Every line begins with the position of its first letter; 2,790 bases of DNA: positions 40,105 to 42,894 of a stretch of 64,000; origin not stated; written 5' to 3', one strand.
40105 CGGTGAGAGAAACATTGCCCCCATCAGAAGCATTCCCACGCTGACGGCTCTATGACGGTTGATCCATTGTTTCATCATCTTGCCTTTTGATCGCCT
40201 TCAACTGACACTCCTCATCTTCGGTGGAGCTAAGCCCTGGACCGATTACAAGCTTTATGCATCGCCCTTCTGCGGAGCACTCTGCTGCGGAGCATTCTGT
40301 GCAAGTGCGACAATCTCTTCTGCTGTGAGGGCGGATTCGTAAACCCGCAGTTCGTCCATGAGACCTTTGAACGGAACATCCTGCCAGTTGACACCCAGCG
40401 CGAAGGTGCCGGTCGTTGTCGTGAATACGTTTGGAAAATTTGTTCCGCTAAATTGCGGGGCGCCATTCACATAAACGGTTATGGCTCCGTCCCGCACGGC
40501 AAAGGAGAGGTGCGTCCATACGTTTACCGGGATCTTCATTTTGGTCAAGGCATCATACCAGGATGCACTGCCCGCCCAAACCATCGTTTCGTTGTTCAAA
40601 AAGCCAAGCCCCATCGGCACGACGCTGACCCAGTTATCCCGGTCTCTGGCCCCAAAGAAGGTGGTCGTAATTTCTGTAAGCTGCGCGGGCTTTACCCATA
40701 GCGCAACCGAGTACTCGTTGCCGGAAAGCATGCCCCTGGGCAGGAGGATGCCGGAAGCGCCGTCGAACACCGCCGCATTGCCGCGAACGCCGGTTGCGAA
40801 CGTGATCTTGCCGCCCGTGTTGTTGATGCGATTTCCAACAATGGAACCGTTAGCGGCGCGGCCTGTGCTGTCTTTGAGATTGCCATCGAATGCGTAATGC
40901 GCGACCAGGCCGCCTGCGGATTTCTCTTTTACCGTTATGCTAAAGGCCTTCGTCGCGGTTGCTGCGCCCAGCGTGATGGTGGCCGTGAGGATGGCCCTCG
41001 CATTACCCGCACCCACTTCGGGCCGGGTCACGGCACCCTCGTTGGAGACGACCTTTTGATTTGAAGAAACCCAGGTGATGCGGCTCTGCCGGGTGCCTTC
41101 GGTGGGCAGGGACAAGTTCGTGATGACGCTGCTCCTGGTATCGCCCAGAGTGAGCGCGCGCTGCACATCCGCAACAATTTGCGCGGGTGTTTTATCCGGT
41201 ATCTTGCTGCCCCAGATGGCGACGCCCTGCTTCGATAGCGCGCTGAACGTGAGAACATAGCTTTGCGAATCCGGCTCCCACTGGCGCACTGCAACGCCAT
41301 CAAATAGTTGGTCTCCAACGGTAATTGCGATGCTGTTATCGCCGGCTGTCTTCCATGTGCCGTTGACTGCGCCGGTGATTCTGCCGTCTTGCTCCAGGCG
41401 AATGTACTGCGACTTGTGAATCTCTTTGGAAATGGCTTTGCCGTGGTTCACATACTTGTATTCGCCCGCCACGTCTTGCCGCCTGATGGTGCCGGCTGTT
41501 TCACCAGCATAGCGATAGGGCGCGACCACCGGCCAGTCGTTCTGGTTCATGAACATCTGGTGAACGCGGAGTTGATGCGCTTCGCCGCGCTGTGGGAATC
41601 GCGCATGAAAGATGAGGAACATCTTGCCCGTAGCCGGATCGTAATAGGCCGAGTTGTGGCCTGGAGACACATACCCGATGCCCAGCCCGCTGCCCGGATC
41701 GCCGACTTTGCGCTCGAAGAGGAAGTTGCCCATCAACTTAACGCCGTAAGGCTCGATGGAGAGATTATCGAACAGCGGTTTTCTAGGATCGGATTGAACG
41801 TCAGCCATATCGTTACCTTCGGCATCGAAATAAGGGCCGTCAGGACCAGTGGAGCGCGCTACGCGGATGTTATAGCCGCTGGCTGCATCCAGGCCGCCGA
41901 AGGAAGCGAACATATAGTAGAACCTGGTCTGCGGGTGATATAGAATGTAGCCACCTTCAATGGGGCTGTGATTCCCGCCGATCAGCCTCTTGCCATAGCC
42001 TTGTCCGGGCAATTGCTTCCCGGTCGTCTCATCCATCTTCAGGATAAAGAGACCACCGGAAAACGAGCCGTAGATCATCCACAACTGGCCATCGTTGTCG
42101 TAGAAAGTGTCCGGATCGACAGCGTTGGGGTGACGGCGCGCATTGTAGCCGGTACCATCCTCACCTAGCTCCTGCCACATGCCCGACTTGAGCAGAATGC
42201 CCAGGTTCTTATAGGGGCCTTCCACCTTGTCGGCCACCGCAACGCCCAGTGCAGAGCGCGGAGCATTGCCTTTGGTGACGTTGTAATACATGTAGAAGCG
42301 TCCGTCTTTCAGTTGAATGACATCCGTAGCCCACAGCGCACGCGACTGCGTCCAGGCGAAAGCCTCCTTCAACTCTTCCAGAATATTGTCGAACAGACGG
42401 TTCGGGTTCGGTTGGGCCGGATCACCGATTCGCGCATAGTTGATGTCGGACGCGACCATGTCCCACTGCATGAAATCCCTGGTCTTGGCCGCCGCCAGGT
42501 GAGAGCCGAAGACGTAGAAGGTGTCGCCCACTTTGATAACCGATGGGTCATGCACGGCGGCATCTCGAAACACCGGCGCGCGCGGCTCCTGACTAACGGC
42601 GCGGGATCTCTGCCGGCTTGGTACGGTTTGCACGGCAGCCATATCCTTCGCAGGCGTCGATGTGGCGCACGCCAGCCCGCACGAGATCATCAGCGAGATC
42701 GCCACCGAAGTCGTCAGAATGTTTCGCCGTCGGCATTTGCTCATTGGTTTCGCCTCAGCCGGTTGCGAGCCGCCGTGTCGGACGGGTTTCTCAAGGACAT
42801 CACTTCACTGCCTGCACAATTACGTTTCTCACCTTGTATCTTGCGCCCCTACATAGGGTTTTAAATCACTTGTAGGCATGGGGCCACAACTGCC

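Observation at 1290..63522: Highly iterated 8-bp palindrome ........, about 30-fold over chance (HIP-like element)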

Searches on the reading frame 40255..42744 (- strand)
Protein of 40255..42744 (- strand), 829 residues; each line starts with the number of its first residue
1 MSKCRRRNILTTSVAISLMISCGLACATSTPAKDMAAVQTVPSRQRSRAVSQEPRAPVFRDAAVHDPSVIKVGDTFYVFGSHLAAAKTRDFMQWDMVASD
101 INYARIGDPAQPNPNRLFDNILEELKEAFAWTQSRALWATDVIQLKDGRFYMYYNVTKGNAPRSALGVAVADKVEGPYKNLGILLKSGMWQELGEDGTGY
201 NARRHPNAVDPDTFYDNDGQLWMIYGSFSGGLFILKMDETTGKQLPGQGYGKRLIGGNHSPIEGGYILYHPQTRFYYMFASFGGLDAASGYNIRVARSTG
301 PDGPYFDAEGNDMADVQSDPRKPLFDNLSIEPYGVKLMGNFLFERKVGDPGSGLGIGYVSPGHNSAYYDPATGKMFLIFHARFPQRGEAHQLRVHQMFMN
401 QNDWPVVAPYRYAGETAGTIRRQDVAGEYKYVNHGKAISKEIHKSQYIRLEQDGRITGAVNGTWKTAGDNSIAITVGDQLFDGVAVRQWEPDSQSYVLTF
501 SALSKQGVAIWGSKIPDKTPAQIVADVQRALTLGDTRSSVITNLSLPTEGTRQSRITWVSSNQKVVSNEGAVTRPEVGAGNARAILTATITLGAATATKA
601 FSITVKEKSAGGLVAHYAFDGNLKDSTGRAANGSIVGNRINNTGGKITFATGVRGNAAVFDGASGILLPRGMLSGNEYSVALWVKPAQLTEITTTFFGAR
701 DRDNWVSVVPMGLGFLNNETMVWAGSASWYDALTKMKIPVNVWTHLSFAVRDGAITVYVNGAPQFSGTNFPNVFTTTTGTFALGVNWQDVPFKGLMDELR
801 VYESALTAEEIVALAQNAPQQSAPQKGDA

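Call 28: find_encoding_contigs(protein=window:40255-42744:-, flank=10000, max_places=1)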
Protein window:40255-42744:- (829 aa): 2 contigs read that carry it; 1 place shown.
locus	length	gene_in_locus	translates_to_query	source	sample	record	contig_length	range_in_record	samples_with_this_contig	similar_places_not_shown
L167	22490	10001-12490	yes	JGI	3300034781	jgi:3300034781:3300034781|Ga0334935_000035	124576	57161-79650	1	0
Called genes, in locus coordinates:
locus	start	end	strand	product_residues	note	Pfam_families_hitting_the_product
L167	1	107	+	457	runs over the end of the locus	PF04616:Glyco_hydro_43, PF14200:RicinB_lectin_2, PF00652:Ricin_B_lectin (weak), PF14200:RicinB_lectin_2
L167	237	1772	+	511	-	PF22848:ASD1_dom, PF06964:Alpha-L-AF_C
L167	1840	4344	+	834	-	PF22848:ASD1_dom, PF06964:Alpha-L-AF_C, PF06439:3keto-disac_hyd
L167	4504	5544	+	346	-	PF01087:GalP_UDP_transf, PF02744:GalP_UDP_tr_C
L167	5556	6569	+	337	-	PF00459:Inositol_P (faint)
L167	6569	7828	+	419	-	PF00288:GHMP_kinases_N, PF08544:GHMP_kinases_C (weak)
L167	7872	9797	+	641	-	PF01120:Alpha_L_fucos, PF16757:Fucosidase_C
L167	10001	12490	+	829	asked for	PF04616:Glyco_hydro_43, PF16369:GH43_C, PF20578:aBig_2, PF13385:Laminin_G_3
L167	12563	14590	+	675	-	PF18370:RGI_lyase, PF01839:FG-GAP (faint), PF25292:Beta-prop_CGLA (faint), PF13517:FG-GAP_3 (faint), PF21348:RGL11_C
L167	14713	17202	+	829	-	PF17132:Glyco_hydro_106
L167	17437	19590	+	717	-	PF20581:DUF6785, PF20580:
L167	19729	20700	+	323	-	PF00389:2-Hacid_dh, PF02826:2-Hacid_dh_C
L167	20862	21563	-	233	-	PF05721:PhyH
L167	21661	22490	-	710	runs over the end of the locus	PF16586:DUF5060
